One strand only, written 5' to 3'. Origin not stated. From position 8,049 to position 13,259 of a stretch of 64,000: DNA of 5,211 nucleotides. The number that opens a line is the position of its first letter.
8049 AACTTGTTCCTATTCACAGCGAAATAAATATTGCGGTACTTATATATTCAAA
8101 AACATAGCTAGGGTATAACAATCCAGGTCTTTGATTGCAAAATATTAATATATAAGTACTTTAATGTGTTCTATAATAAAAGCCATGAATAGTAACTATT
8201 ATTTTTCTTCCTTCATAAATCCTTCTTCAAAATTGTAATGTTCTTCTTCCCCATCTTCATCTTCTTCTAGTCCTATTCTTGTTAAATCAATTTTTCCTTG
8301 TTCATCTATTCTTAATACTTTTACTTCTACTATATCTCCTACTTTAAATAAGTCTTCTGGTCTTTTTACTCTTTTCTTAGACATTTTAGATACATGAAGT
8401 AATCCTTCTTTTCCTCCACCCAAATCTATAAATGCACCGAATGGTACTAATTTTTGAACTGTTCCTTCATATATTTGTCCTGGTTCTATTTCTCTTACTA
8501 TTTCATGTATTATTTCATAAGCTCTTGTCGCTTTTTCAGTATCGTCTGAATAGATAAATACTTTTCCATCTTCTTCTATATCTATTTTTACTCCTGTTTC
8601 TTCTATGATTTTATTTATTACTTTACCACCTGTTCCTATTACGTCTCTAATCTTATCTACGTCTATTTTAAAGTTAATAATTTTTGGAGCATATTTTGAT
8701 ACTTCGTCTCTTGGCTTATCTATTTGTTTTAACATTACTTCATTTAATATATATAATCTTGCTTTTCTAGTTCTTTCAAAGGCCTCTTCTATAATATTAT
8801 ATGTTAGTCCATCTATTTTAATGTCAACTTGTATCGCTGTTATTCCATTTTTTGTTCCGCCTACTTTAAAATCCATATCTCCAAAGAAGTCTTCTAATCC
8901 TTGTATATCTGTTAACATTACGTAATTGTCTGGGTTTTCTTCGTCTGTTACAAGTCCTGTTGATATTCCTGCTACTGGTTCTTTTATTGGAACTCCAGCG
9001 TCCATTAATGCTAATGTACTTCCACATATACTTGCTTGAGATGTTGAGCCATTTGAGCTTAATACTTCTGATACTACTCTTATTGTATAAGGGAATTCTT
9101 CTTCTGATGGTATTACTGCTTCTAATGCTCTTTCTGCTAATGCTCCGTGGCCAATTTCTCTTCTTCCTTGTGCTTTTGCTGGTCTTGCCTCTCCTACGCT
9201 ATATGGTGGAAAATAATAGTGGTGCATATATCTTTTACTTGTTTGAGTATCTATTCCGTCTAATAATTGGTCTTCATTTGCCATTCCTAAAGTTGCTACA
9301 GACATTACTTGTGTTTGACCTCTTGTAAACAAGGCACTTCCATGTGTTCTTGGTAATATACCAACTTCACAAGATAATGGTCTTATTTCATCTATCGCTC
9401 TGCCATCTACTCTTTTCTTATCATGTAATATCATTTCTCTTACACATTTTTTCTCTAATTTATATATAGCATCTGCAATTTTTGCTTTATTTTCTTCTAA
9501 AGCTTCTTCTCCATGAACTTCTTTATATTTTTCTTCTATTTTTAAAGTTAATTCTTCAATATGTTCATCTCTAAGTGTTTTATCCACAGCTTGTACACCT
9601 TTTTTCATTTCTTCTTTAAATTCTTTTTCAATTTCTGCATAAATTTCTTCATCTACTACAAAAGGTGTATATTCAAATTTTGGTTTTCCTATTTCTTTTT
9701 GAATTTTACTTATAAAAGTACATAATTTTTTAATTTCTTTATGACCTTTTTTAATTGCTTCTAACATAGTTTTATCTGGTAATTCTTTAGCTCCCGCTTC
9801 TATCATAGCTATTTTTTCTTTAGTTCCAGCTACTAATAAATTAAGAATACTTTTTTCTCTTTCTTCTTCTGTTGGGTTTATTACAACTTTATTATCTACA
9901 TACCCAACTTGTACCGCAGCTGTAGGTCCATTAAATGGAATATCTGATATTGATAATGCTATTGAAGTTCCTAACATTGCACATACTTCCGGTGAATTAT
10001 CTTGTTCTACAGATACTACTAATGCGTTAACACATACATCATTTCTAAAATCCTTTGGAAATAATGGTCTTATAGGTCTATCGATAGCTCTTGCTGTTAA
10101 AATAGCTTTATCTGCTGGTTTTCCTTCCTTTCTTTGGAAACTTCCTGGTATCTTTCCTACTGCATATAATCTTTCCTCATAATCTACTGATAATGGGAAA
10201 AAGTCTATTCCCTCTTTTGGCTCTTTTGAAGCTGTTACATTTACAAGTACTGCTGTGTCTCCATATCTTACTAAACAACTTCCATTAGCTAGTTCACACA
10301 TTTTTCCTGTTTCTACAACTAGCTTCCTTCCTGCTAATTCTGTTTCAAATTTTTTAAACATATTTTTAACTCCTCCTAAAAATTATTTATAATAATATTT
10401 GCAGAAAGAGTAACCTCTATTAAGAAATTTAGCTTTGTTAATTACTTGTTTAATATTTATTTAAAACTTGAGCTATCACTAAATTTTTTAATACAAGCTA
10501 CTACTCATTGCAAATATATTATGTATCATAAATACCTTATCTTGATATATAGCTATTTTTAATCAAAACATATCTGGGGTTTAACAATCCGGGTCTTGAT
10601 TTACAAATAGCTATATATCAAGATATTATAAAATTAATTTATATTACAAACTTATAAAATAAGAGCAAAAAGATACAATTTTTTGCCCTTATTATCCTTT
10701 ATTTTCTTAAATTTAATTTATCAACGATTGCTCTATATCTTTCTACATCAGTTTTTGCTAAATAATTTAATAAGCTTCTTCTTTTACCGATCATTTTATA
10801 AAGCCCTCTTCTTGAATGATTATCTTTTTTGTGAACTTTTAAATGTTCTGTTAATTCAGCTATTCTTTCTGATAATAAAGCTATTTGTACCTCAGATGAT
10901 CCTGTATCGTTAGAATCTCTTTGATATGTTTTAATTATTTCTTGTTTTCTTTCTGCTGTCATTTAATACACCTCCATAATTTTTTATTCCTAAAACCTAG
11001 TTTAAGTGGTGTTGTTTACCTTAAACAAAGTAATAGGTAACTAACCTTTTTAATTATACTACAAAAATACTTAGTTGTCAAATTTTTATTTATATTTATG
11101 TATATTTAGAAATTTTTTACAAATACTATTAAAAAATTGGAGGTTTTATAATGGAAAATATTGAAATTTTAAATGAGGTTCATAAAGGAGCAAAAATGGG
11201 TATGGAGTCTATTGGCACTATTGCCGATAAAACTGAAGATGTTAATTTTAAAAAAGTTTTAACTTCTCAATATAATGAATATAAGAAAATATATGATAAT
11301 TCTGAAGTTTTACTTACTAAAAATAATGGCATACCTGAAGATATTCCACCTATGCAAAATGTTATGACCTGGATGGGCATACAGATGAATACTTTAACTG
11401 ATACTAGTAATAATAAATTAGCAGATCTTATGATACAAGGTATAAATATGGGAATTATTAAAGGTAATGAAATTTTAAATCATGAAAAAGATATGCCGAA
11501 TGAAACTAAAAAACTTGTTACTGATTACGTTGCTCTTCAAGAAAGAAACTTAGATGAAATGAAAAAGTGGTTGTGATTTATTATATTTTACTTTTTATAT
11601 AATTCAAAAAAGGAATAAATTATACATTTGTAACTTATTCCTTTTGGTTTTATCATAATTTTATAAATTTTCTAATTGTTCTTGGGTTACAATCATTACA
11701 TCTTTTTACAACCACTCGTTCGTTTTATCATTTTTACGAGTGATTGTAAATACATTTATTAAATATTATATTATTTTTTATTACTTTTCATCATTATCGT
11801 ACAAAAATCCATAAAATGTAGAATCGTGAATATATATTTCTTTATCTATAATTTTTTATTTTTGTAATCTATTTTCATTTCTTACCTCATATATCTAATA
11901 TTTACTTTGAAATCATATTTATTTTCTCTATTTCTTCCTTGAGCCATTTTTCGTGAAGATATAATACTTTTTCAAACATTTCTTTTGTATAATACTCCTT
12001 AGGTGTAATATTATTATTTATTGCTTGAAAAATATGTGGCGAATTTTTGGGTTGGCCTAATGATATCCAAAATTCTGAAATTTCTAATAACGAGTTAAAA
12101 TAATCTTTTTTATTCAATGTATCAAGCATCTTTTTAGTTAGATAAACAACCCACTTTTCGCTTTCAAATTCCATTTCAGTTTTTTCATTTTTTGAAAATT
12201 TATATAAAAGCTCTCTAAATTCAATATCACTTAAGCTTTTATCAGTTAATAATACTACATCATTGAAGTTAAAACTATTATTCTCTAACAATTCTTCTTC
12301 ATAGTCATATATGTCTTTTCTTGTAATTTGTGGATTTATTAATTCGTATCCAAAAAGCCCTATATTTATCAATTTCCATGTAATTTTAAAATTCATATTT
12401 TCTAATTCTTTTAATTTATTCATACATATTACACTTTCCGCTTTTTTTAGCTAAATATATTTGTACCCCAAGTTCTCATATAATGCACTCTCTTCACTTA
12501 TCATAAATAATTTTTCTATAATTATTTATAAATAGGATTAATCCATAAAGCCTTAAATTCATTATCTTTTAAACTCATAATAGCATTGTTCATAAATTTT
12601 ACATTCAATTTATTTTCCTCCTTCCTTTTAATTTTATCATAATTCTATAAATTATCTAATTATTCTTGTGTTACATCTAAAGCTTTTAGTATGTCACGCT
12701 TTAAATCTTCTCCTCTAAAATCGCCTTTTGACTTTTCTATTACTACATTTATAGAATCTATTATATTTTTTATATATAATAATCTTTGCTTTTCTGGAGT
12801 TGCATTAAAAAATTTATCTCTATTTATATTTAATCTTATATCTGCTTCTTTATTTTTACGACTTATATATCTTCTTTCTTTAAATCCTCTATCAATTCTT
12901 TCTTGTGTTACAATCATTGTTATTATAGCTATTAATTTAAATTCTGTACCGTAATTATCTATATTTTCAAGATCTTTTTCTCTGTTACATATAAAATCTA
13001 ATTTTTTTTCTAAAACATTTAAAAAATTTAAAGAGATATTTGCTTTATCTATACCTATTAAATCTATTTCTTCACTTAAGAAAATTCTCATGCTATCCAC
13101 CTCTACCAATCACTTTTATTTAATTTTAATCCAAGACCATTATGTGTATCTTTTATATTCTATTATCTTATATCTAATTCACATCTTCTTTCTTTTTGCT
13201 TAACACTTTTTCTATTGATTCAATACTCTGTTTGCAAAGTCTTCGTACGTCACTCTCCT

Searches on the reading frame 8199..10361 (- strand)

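Call 11: search_protein_families(library=pfam, proteins=[window:8199-10361:-])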
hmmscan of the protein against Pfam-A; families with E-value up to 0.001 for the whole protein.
window:8199-10361:- (720 aa): 6 families
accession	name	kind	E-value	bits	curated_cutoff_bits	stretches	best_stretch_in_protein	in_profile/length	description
PF01138.27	RNase_PH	-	1e-61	207.6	25.5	2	325-458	1-130/130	3' exoribonuclease family, domain 1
PF03725.20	RNase_PH_C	-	4.7e-20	71.8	20.8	1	145-208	1-66/67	3' exoribonuclease family, domain 2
PF00575.29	S1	-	9e-20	71.3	22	1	625-695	2-73/74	S1 RNA binding domain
PF03726.19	PNPase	-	5.9e-11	43.1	24.6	1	239-321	1-80/81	Polyribonucleotide nucleotidyltransferase, RNA binding domain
PF00013.35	KH_1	-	1.3e-09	38.1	21.5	1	563-619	3-65/66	KH domain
PF23459.1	S1_RRP5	-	5.5e-08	33.7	27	1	625-688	1-64/72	RRP5 S1 domain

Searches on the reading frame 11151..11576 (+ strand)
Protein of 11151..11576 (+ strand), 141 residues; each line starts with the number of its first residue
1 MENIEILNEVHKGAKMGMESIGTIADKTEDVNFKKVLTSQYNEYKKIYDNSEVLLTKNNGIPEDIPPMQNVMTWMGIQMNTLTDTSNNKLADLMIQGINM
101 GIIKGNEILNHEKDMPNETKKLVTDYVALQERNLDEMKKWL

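Call 47: search_protein_families(library=pfam, proteins=[window:11151-11576:+], max_evalue=0.01)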
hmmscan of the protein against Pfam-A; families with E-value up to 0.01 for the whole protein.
window:11151-11576:+ (141 aa): 1 family
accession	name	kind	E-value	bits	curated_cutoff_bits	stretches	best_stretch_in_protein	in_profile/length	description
PF09537.16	DUF2383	-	3e-05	24.6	30.8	1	4-88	3-87/111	Domain of unknown function (DUF2383)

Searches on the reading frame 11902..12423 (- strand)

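Call 45: search_protein_families(library=pfam, proteins=[window:11902-12423:-], max_evalue=0.00001)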
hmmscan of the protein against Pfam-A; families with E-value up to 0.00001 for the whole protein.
window:11902-12423:- (173 aa): 1 family
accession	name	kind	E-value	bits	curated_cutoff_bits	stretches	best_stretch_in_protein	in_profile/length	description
PF10004.14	DUF2247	-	9.5e-20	71.3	25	1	6-165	2-158/158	Uncharacterized protein conserved in bacteria (DUF2247)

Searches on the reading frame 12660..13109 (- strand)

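Call 47: search_protein_families(library=pfam, proteins=[window:12660-13109:-], max_evalue=0.01)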
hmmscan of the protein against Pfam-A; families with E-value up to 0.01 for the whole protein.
window:12660-13109:- (149 aa): 2 families
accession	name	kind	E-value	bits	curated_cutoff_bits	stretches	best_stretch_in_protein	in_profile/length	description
PF15571.11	Imm44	-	2.5e-11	44.4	25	1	7-140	1-126/126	Immunity protein 44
PF06046.19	Sec6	-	0.0015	17.6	29.7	1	33-147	11-115/537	Exocyst complex component Sec6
